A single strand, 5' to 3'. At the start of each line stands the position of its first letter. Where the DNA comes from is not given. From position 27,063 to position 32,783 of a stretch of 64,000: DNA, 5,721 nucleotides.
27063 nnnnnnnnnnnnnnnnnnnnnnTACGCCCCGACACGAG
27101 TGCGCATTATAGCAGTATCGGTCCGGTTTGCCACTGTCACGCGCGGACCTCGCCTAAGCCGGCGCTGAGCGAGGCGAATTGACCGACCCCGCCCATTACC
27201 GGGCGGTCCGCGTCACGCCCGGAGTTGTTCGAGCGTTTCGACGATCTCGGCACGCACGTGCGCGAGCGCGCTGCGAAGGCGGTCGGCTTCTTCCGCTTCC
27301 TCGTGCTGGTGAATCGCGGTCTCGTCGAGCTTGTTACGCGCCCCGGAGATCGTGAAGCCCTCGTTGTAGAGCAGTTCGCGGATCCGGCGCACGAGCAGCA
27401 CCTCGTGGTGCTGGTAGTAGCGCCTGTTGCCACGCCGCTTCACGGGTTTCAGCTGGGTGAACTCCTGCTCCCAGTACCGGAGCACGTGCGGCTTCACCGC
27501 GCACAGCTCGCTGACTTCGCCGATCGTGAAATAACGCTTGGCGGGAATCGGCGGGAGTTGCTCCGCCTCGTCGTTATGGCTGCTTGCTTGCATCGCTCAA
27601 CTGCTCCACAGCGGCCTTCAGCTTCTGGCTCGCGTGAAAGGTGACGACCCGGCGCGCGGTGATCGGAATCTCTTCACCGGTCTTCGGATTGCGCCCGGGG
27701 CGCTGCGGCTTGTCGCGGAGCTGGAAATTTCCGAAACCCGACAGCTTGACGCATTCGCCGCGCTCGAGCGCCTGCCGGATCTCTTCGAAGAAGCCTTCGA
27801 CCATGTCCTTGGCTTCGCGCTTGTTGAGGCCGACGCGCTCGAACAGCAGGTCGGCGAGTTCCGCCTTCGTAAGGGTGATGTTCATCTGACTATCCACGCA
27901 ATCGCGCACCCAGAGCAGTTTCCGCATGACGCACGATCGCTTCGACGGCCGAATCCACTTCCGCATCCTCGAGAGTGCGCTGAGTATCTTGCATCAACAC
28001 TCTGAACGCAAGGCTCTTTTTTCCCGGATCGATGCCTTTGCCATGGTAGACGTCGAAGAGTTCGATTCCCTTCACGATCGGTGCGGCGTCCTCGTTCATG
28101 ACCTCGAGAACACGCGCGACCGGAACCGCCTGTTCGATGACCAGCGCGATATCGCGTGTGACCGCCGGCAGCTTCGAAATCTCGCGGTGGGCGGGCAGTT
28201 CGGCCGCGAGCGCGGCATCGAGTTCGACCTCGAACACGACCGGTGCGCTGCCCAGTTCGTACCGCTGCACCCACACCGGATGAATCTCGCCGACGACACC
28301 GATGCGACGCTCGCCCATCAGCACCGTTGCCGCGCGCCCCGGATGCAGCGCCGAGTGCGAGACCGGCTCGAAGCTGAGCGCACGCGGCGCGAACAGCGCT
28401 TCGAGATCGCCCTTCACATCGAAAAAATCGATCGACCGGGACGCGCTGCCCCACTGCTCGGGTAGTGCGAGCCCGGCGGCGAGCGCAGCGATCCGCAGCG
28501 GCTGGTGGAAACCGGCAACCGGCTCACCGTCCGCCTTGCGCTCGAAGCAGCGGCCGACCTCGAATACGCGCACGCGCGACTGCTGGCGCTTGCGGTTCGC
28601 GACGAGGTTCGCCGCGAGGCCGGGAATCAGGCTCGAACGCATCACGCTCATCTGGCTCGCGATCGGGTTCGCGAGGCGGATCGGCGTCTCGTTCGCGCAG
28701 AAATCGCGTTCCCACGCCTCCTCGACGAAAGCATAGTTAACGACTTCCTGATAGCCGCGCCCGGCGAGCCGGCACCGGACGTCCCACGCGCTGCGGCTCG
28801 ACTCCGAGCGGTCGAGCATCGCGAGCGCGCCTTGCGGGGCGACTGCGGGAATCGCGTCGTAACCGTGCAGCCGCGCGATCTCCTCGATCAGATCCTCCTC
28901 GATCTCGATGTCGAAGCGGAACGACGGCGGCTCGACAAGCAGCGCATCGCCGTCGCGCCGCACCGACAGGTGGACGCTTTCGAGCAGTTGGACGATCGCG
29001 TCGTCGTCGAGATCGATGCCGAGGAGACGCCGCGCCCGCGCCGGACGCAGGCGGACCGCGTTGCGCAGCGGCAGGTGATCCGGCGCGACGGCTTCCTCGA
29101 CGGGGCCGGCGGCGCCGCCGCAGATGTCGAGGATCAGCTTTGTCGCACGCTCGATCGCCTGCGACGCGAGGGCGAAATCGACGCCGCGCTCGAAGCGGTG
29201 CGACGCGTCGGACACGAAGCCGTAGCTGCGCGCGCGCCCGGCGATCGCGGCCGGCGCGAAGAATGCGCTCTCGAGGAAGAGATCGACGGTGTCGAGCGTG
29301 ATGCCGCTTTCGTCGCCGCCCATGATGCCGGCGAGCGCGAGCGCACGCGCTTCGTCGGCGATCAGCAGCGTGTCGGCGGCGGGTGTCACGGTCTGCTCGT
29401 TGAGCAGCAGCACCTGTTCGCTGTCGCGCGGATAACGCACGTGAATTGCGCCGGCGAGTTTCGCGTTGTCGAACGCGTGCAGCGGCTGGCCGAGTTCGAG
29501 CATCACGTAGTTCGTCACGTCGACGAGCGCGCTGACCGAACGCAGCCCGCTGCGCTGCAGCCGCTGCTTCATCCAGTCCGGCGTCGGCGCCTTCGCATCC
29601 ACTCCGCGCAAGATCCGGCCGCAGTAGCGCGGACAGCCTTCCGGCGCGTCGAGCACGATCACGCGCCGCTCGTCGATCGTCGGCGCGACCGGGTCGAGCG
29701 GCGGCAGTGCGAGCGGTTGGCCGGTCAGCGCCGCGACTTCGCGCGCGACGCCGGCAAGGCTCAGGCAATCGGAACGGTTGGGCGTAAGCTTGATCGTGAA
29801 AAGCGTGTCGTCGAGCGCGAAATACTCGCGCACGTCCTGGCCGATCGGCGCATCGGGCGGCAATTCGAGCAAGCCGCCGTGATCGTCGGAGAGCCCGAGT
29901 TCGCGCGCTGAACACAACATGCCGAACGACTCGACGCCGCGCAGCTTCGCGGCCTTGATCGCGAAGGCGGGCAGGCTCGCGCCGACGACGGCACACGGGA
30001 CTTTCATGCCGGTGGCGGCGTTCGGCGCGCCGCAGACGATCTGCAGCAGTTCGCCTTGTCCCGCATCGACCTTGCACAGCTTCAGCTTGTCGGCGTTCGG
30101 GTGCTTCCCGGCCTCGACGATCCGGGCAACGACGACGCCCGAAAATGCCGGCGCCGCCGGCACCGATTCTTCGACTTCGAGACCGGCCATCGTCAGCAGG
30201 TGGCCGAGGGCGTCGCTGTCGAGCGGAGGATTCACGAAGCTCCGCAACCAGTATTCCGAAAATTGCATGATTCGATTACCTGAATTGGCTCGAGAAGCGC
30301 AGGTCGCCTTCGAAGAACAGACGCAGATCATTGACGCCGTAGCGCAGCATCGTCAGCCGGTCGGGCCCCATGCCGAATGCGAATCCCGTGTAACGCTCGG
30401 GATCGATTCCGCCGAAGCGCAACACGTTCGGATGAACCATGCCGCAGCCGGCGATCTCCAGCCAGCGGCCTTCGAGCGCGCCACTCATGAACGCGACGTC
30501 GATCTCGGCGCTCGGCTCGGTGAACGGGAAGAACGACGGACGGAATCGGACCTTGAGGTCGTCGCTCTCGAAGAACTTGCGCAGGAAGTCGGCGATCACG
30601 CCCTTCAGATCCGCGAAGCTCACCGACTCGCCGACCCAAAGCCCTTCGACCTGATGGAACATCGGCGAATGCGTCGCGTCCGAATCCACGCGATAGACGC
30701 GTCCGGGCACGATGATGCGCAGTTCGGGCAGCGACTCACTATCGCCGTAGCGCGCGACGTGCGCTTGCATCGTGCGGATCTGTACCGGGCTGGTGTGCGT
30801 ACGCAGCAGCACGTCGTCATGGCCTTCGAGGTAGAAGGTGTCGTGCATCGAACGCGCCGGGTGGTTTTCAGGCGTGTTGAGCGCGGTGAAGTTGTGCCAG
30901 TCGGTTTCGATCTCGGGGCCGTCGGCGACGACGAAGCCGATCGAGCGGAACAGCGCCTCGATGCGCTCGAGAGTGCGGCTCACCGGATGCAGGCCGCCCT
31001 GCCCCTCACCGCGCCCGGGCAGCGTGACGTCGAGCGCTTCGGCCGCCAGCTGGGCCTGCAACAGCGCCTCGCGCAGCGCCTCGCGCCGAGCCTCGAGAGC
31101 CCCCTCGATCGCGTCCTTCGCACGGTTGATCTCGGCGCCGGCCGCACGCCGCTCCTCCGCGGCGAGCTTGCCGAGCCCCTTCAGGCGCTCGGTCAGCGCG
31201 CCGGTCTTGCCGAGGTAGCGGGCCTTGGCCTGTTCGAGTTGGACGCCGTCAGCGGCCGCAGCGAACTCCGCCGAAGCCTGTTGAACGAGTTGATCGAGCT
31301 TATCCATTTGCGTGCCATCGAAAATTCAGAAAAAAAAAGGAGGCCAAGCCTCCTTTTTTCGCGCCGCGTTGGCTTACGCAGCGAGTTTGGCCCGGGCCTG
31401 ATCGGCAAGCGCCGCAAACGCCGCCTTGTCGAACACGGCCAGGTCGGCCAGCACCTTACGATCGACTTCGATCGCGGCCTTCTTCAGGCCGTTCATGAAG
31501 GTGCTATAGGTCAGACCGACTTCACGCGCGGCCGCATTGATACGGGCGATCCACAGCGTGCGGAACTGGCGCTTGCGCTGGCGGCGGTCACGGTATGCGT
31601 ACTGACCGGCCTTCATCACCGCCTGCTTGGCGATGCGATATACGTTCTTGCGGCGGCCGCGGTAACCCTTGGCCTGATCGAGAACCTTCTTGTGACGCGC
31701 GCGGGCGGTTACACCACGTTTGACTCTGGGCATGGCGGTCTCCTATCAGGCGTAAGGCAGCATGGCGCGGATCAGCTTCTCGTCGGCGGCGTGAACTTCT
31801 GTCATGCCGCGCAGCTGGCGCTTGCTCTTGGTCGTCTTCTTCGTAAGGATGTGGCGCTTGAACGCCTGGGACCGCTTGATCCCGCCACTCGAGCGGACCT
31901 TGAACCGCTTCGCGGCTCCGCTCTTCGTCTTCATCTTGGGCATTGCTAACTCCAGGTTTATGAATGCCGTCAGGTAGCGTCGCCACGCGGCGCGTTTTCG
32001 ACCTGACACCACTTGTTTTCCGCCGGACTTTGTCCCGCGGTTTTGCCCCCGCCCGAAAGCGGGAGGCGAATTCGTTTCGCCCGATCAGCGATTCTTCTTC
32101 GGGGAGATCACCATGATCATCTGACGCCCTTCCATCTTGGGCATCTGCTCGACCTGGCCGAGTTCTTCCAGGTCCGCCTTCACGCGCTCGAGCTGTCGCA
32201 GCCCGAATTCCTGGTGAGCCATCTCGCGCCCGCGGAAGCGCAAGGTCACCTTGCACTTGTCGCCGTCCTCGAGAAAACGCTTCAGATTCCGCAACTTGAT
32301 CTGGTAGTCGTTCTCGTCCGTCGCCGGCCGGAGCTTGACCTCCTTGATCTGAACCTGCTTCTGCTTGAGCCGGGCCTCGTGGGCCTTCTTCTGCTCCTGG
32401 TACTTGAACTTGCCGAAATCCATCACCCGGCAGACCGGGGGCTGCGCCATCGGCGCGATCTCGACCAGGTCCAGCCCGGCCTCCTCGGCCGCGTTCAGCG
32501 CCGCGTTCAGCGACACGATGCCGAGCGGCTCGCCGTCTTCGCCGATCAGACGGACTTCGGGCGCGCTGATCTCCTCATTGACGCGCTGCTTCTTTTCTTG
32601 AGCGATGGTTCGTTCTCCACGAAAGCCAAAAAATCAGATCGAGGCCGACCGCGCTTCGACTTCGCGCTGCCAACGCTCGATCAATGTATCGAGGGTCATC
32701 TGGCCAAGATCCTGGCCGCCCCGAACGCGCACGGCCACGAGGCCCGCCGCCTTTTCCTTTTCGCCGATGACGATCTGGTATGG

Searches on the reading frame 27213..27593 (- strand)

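Call 47: search_protein_families(library=pfam, proteins=[window:27213-27593:-], max_evalue=0.001)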
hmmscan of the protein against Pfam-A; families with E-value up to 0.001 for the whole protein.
window:27213-27593:- (126 aa): 2 families
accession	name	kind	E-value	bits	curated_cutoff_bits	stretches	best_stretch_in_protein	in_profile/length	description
PF13411.12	MerR_1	-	4.8e-20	71.9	21.6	1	22-91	1-68/69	MerR HTH family regulatory protein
PF00376.29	MerR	-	8.8e-11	41.9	28.2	1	23-60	1-38/38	MerR family regulatory protein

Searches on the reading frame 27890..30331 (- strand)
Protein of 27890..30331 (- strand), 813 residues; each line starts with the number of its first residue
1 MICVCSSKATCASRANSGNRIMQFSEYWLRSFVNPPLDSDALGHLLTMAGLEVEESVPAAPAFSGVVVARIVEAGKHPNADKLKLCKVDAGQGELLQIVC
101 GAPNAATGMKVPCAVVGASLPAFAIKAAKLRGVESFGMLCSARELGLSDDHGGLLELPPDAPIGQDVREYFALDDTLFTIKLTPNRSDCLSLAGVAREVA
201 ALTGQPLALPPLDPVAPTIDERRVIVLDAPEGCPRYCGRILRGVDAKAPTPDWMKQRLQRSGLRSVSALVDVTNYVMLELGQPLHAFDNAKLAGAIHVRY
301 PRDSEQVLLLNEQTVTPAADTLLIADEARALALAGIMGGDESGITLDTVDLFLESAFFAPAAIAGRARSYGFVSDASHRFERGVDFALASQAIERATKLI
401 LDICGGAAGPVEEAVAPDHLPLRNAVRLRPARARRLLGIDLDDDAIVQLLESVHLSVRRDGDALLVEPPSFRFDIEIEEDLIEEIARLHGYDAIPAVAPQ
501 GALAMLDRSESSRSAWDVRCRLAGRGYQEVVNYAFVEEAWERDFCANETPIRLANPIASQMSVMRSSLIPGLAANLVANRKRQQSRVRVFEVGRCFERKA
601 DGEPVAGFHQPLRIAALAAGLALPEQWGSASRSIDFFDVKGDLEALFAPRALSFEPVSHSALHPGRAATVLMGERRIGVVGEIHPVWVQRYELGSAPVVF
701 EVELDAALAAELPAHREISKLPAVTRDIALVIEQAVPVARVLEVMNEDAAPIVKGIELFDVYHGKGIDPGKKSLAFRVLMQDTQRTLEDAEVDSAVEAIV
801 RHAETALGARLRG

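Call 47: search_protein_families(library=pfam, proteins=[window:27890-30331:-], max_evalue=0.001)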
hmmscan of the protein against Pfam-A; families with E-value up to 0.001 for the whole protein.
window:27890-30331:- (813 aa): 5 families
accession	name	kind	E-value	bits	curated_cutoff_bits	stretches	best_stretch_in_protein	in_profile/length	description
PF03483.22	B3_4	-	1.8e-67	226.7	29.3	1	233-405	2-174/174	B3/4 domain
PF17759.6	tRNA_synthFbeta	-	1.6e-57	194.8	22.4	1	494-704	1-214/214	Phenylalanyl tRNA synthetase beta chain CLM domain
PF03147.19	FDX-ACB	-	3.3e-29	101.6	31.1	1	719-812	1-94/94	Ferredoxin-fold anticodon binding domain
PF01588.26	tRNA_bind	-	6.2e-24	84.4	27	1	66-165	1-95/96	Putative tRNA binding domain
PF03484.21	B5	-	1.6e-21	76.7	28.6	1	426-491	1-67/67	tRNA synthetase B5 domain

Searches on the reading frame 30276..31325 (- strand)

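Call 47: search_protein_families(library=pfam, proteins=[window:30276-31325:-], max_evalue=0.001)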
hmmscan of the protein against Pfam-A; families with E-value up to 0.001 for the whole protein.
window:30276-31325:- (349 aa): 2 families
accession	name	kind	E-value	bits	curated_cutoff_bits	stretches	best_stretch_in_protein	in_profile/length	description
PF01409.25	tRNA-synt_2d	-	2.9e-96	322.1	19.8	1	98-348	2-246/246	tRNA synthetases class II core domain (F)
PF02912.23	Phe_tRNA-synt_N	-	6.3e-20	71.4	22.3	1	29-93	5-69/69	Aminoacyl tRNA synthetase class II, N-terminal domain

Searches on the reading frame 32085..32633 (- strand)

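Call 47: search_protein_families(library=pfam, proteins=[window:32085-32633:-], max_evalue=0.001)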
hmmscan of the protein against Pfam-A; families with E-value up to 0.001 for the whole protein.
window:32085-32633:- (182 aa): 2 families
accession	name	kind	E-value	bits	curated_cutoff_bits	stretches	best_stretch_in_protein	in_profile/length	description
PF00707.27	IF3_C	-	5e-38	129.4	34.8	1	94-179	1-86/86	Translation initiation factor IF-3, C-terminal domain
PF05198.21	IF3_N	-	2.6e-33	114.5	26.9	1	18-87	1-70/70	Translation initiation factor IF-3, N-terminal domain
